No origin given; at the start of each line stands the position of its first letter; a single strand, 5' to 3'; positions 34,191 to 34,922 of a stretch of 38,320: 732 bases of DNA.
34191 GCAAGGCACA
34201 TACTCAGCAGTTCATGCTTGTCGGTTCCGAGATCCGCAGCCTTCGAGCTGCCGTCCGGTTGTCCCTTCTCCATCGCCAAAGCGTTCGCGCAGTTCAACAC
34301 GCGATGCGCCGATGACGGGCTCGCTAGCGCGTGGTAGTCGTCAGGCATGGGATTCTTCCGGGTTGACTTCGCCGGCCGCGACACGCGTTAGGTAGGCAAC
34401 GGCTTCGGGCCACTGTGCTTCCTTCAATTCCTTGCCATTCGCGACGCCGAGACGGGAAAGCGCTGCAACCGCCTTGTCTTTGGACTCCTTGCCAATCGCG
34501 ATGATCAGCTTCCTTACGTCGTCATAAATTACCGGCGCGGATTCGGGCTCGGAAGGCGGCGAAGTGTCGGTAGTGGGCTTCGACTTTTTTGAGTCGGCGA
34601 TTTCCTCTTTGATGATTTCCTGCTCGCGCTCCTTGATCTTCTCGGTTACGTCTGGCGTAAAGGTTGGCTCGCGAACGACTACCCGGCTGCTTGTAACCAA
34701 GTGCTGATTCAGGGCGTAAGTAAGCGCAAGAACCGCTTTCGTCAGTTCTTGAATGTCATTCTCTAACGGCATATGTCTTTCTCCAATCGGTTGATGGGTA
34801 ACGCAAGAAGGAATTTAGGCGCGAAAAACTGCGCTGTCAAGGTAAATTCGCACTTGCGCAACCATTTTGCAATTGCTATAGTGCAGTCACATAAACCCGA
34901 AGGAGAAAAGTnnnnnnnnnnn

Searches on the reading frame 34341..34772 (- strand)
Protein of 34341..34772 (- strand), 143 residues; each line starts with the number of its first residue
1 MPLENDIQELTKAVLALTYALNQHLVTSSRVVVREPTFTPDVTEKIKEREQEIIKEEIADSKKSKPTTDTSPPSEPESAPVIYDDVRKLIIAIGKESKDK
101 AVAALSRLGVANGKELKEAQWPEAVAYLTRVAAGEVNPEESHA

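Call 76: search_protein_families(library=pfam, proteins=[window:34341-34772:-], max_evalue=0.01)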
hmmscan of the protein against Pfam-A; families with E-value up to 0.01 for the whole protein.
window:34341-34772:- (143 aa): 1 family
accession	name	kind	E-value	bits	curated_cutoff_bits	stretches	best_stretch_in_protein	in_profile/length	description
PF20354.3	DUF6649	-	0.0083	16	27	1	37-104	113-177/227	Family of unknown function (DUF6649)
